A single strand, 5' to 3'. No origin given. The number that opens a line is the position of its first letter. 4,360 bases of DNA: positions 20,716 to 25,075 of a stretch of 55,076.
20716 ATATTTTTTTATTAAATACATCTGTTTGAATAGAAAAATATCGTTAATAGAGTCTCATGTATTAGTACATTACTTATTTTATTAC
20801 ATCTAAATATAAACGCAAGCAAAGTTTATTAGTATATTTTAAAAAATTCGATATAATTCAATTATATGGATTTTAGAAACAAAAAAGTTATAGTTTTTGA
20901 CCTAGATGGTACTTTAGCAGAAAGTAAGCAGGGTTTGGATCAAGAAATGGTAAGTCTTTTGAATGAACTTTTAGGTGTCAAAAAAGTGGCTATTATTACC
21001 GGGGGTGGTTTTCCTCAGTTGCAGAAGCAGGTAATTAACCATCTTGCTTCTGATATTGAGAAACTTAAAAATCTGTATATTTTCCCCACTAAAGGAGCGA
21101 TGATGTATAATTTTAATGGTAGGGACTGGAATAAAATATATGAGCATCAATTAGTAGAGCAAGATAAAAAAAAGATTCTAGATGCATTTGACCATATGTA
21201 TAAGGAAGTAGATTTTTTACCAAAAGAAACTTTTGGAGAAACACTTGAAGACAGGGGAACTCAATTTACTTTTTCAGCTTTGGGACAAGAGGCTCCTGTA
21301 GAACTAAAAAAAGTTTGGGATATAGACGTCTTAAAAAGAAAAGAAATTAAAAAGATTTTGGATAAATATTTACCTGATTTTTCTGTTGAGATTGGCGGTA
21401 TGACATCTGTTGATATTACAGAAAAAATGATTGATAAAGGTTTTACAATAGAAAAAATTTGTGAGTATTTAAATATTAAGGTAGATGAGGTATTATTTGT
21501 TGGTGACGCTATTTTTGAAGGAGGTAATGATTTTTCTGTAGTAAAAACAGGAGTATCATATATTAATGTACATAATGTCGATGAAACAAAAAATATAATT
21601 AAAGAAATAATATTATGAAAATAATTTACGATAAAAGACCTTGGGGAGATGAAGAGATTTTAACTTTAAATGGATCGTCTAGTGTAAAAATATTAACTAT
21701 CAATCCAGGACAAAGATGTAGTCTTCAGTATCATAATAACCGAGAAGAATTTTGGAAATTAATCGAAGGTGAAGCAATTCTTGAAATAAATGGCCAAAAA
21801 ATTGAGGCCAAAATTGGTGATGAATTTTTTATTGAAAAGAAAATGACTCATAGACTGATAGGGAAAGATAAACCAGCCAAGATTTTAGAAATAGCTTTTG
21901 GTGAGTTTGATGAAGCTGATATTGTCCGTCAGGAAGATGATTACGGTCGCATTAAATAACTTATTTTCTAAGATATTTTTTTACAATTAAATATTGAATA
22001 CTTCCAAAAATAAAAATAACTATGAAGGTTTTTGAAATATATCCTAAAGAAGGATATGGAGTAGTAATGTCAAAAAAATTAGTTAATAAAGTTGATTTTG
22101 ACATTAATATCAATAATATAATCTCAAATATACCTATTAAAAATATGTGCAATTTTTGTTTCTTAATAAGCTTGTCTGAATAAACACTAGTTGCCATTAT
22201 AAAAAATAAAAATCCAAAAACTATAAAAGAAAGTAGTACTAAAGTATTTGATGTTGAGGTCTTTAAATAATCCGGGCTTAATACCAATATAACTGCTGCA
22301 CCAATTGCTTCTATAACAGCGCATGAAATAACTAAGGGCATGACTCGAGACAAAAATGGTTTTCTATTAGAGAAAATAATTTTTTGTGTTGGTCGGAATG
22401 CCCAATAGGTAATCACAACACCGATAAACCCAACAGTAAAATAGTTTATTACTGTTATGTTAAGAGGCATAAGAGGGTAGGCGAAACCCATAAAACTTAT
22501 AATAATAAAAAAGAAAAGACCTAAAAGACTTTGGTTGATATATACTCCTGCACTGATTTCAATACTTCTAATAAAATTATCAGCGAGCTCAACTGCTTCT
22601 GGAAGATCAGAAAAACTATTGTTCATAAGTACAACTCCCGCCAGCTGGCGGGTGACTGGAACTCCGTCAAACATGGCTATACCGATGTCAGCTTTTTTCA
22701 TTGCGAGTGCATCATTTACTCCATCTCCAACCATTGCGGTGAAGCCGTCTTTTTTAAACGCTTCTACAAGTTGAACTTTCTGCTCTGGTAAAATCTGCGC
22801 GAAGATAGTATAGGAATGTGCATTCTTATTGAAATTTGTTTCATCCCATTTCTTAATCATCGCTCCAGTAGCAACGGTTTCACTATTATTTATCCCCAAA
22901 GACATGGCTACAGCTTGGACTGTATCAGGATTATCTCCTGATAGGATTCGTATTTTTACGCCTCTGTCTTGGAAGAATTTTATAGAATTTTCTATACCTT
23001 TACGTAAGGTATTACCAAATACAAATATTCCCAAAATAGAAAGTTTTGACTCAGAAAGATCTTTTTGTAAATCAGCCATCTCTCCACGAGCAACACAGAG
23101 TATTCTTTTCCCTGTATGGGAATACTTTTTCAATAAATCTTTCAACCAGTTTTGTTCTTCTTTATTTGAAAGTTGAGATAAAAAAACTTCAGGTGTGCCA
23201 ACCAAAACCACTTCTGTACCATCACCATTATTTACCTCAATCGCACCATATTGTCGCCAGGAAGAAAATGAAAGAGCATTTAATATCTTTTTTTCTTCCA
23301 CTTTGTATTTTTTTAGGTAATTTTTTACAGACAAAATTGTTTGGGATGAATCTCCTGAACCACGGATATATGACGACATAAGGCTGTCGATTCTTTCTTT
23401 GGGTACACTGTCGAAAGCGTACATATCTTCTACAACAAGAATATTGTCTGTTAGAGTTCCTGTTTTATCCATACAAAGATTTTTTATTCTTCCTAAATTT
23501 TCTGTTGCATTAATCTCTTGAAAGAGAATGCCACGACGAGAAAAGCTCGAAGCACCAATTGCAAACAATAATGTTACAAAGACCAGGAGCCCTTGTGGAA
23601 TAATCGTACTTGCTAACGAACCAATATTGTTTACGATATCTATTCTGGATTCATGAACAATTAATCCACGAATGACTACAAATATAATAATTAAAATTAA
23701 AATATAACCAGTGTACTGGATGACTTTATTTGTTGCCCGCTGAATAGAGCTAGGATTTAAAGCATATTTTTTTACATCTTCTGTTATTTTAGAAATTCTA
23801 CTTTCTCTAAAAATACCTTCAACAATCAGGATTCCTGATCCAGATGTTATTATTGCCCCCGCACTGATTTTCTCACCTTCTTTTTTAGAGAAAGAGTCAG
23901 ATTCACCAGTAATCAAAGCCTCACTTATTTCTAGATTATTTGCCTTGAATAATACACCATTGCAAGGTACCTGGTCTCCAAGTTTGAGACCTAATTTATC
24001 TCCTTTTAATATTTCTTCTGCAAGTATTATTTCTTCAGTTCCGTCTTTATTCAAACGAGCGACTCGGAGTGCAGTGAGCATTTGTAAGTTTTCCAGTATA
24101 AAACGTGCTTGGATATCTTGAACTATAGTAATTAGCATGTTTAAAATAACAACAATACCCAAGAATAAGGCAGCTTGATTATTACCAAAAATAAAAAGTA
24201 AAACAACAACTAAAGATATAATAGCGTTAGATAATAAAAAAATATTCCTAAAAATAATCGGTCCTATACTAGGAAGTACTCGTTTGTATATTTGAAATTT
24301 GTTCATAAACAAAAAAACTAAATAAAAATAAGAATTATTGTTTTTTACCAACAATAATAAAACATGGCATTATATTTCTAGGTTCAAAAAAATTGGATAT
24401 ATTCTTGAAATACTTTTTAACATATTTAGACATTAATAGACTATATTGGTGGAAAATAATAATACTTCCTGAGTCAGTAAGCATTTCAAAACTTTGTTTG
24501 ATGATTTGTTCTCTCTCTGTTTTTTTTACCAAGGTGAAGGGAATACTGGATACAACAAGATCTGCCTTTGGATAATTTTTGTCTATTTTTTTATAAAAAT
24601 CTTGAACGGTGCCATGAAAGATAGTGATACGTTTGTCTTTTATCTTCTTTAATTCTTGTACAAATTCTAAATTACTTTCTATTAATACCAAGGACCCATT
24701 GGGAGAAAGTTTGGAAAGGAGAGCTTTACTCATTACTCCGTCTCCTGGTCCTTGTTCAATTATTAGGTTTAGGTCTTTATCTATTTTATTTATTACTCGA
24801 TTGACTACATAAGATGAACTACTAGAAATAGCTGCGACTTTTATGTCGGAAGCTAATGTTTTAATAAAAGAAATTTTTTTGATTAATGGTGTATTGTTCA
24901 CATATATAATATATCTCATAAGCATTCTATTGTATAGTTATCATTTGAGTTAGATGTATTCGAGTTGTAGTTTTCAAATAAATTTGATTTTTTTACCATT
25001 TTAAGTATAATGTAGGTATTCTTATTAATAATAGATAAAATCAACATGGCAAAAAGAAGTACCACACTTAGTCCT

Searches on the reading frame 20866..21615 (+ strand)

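Call 11: search_protein_families(library=pfam, proteins=[window:20866-21615:+], max_evalue=0.001)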
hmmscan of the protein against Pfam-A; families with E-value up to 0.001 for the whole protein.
window:20866-21615:+ (250 aa): 5 families
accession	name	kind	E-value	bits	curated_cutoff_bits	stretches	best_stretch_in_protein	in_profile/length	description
PF08282.18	Hydrolase_3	-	6e-14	52.8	20.9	1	9-215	1-212/255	haloacid dehalogenase-like hydrolase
PF03332.19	PMM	-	4.1e-09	37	22.4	1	31-249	4-219/221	Eukaryotic phosphomannomutase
PF00702.32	Hydrolase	-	4.4e-07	30.9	26.4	0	7-52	2-28/191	haloacid dehalogenase-like hydrolase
PF05116.19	S6PP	-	2.6e-05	24.4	20.3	0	159-241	134-212/247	Sucrose-6F-phosphate phosphohydrolase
PF13419.12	HAD_2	-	4.5e-05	24.1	23.8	0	9-60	1-40/178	Haloacid dehalogenase-like hydrolase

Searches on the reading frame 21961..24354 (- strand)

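Call 11: search_protein_families(library=pfam, proteins=[window:21961-24354:-], max_evalue=0.001)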
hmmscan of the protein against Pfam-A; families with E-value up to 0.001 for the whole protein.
window:21961-24354:- (797 aa): 2 families
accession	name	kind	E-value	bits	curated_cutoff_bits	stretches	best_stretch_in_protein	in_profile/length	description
PF00122.25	E1-E2_ATPase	-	8e-32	110.6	28.1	1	98-273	7-180/181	E1-E2 ATPase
PF00702.32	Hydrolase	-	4e-17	63.7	26.4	1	290-556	1-191/191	haloacid dehalogenase-like hydrolase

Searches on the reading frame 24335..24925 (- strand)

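Call 11: search_protein_families(library=pfam, proteins=[window:24335-24925:-], max_evalue=0.001)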
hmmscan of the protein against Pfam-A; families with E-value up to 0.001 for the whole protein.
window:24335-24925:- (196 aa): 2 families
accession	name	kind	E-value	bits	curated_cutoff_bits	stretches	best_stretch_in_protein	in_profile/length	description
PF05175.20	MTS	-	3.2e-07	30.6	23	1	47-177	26-158/170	Methyltransferase small domain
PF13649.12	Methyltransf_25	-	8.8e-05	23.6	27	1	55-153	1-97/97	Methyltransferase domain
